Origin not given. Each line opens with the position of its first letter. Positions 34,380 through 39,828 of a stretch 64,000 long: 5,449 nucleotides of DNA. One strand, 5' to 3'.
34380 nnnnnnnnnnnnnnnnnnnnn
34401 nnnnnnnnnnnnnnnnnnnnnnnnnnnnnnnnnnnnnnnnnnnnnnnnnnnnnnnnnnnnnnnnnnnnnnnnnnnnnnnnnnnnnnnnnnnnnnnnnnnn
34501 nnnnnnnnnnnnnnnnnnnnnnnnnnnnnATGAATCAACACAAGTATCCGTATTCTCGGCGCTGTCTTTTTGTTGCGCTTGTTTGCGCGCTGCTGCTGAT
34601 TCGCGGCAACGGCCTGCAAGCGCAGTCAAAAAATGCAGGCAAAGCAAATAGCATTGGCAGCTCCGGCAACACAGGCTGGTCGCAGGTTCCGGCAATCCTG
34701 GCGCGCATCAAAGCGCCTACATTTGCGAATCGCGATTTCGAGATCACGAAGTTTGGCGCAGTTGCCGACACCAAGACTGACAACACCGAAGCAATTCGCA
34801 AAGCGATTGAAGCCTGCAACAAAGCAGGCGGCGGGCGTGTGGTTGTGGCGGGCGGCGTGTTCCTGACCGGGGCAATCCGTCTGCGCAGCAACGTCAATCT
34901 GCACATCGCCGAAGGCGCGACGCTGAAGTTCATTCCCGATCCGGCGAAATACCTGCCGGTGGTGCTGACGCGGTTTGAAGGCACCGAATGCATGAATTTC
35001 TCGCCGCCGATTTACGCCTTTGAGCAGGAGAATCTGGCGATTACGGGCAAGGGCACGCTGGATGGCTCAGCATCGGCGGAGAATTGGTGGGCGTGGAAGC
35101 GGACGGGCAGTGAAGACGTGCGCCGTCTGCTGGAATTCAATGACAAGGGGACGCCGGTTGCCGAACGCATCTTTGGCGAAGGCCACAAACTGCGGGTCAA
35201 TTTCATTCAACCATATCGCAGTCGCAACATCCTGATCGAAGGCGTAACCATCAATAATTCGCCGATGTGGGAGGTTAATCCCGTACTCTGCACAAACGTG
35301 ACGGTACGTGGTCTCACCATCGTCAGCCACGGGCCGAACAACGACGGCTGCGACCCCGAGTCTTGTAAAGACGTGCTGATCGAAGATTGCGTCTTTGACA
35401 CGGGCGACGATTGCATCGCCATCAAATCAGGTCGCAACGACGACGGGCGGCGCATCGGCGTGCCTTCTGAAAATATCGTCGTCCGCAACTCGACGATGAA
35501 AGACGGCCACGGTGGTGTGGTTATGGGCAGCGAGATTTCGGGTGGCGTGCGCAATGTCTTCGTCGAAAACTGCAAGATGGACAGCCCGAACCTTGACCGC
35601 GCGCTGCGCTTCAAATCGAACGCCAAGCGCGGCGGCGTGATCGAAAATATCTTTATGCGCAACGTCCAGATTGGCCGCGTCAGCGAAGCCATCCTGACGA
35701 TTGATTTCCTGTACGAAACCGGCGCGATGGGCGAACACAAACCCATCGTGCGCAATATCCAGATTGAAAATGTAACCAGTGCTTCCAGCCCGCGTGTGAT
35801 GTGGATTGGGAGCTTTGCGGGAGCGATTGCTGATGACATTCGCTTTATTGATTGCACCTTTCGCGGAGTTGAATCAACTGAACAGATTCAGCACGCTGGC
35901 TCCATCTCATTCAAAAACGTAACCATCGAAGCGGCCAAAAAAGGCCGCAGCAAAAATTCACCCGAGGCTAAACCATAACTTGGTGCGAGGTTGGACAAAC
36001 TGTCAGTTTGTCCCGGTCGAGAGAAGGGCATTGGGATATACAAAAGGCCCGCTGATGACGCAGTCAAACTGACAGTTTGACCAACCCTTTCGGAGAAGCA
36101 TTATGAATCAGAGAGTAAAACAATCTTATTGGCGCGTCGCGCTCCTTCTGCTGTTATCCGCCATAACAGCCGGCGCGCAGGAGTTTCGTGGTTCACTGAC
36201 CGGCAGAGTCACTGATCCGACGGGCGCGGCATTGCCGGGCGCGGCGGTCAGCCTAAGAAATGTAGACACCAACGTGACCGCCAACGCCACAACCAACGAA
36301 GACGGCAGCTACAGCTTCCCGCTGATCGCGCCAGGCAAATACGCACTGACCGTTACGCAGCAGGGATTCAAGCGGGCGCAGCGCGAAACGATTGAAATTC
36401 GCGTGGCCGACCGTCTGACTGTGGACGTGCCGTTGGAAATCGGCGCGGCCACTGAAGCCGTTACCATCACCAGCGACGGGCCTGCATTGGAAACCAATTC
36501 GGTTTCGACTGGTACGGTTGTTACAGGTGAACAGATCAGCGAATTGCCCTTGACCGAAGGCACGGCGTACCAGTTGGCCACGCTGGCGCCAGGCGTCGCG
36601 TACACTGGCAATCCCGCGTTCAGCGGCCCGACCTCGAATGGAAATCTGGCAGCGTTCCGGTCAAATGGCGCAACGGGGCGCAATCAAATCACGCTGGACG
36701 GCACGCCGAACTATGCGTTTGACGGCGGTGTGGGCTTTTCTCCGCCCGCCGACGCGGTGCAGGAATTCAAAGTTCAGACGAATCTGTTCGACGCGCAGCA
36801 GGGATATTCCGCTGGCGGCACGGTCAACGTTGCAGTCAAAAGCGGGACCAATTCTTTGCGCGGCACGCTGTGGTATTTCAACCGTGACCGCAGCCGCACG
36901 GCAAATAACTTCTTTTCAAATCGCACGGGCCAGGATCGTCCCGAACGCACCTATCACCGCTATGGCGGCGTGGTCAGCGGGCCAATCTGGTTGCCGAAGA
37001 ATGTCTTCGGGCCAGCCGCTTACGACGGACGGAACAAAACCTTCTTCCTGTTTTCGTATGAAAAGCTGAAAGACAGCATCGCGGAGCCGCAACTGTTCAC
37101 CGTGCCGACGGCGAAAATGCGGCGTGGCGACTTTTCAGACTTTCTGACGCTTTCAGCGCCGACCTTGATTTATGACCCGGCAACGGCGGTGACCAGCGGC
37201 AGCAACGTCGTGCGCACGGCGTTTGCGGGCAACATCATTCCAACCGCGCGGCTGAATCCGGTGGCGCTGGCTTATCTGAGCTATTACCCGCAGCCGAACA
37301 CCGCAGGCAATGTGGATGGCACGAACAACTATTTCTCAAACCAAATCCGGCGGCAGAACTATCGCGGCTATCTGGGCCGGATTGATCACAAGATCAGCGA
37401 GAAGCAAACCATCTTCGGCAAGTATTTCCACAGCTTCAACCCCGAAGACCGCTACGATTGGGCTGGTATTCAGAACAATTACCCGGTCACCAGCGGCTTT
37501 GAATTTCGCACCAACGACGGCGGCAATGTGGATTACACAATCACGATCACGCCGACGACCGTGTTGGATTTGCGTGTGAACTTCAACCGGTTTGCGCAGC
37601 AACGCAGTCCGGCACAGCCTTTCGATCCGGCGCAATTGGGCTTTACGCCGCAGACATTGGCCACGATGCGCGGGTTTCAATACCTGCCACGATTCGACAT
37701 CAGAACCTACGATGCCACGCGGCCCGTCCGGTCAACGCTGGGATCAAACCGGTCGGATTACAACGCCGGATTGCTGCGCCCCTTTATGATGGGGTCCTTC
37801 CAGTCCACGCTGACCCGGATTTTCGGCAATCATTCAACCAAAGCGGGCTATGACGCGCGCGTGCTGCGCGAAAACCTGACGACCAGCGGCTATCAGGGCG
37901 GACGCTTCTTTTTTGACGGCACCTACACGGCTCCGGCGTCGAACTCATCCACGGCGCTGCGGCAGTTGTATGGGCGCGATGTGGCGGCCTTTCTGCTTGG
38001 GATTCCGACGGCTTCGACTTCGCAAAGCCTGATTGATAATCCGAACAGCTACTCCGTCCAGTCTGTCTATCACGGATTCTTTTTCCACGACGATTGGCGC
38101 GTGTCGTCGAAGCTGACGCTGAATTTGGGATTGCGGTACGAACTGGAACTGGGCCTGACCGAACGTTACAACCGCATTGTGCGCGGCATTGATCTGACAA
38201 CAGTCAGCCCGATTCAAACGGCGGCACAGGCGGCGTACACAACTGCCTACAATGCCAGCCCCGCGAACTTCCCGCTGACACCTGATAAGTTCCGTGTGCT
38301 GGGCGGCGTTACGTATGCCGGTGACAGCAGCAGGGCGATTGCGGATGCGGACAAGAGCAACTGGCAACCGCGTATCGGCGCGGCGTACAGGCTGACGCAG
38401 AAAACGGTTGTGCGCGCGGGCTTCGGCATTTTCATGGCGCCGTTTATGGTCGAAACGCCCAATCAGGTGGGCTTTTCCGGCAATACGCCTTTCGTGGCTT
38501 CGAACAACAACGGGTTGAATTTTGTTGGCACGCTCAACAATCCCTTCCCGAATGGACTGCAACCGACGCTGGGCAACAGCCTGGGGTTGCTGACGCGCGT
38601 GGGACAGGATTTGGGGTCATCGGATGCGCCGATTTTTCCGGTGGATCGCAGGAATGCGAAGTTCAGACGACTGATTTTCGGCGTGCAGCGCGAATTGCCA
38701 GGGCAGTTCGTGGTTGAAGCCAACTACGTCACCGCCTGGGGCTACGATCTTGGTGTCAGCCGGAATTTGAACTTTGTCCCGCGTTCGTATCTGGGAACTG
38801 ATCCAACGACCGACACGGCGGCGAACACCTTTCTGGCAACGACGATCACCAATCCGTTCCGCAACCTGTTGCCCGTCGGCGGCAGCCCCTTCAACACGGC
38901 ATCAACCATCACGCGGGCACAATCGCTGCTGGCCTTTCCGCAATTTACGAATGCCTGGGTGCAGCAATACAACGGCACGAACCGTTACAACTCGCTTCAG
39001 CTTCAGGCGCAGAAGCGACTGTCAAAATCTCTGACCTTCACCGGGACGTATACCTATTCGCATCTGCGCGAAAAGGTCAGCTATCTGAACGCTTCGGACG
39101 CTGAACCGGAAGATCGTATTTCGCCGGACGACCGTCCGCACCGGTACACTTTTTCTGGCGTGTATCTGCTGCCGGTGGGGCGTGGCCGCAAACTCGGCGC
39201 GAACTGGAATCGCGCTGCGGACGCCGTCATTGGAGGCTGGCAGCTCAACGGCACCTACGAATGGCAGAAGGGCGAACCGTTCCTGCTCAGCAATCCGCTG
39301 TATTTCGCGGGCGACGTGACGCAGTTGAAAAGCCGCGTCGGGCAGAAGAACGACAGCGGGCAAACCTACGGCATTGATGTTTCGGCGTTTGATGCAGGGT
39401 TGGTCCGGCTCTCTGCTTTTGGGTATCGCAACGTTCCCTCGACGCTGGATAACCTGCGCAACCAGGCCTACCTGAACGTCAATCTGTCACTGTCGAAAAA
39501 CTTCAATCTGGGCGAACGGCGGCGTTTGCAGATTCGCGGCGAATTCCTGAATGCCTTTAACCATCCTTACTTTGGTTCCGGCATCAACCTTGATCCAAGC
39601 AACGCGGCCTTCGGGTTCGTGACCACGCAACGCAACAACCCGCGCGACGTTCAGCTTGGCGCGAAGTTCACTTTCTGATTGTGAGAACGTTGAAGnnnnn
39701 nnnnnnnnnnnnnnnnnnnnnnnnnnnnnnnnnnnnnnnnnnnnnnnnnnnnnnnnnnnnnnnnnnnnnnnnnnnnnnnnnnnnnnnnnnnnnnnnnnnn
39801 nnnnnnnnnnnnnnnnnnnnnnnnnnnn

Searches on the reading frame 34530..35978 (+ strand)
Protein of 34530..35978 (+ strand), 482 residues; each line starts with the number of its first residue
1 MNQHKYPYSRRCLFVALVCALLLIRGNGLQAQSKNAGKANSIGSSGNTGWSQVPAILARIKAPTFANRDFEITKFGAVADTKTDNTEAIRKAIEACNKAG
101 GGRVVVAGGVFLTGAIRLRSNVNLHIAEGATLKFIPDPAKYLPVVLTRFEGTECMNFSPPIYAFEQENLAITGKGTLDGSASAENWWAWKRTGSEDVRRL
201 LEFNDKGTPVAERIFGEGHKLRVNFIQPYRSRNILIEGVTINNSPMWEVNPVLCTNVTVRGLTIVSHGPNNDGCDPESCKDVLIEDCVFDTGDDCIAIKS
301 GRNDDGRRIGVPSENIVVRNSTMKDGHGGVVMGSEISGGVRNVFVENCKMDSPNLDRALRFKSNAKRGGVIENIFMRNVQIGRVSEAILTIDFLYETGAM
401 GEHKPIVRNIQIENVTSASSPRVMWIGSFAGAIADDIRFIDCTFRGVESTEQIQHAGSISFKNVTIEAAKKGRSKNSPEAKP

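Call 7: search_protein_families(library=pfam, proteins=[window:34530-35978:+], max_evalue=0.001)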
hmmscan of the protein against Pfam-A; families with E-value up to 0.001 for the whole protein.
window:34530-35978:+ (482 aa): 2 families
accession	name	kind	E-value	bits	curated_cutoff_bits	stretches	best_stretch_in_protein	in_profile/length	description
PF00295.23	Glyco_hydro_28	-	3.8e-28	99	22.9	1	222-454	90-316/324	Glycosyl hydrolases family 28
PF12708.12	Pect-lyase_RHGA_epim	-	3.1e-09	37.4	27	1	72-124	4-58/213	Rhamnogalacturonase A/epimerase, pectate lyase-like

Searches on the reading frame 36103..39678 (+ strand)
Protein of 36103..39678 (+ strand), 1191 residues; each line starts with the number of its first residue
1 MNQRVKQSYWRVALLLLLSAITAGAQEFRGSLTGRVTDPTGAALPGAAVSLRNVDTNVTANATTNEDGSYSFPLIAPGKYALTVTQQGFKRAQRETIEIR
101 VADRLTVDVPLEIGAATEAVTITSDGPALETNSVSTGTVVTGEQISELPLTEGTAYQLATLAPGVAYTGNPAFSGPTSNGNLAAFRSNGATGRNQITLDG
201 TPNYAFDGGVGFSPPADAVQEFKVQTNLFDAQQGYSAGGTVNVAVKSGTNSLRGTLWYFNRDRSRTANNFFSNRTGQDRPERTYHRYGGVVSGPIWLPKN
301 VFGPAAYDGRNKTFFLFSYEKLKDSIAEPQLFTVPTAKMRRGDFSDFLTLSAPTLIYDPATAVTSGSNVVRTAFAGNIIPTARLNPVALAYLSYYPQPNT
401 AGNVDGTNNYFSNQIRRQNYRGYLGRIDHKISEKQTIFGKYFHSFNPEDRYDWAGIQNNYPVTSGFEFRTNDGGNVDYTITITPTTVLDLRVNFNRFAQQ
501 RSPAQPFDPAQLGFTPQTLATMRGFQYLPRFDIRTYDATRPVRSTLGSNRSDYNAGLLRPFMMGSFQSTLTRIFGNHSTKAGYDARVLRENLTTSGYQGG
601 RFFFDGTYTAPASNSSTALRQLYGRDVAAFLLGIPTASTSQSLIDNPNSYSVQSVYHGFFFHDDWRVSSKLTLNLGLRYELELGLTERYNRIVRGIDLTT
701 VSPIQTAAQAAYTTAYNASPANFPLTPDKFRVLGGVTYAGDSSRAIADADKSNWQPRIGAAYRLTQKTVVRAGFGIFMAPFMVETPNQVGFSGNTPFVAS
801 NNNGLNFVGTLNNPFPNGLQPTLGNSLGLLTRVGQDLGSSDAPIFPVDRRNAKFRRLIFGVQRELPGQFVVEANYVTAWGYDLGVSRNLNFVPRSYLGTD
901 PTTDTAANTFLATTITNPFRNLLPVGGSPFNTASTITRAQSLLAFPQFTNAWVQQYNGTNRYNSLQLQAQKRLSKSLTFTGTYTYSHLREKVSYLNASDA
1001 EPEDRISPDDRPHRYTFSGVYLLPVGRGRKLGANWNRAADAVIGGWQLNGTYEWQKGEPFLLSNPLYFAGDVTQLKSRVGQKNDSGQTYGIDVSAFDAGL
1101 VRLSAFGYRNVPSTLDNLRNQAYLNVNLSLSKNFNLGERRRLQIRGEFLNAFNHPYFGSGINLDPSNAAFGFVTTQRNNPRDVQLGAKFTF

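Call 7: search_protein_families(library=pfam, proteins=[window:36103-39678:+], max_evalue=0.001)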
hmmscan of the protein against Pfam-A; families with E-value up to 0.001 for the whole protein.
window:36103-39678:+ (1191 aa): 7 families
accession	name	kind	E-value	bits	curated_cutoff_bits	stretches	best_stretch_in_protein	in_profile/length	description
PF25183.1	OMP_b-brl_4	-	6.6e-182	607.5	30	1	245-1184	2-838/838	Outer membrane beta barrel domain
PF13620.12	CarboxypepD_reg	-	4.2e-22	78.7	32.3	1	31-111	1-81/82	Carboxypeptidase regulatory-like domain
PF13715.12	CarbopepD_reg_2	-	2.1e-08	34.5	32.2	1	32-100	1-65/88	CarboxypepD_reg-like domain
PF17210.9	SdrD_B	-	5.9e-06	26.9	29.7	1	38-92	18-73/112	SdrD B-like domain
PF17802.7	SpaA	-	7.4e-06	26.5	23.1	1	37-103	8-78/91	Prealbumin-like fold domain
PF17936.7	Big_6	-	0.00023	21.8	27.6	1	40-88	18-68/83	Bacterial Ig domain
PF14686.12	fn3_3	-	0.00026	21.1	24.4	1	40-100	6-68/75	Polysaccharide lyase family 4, domain II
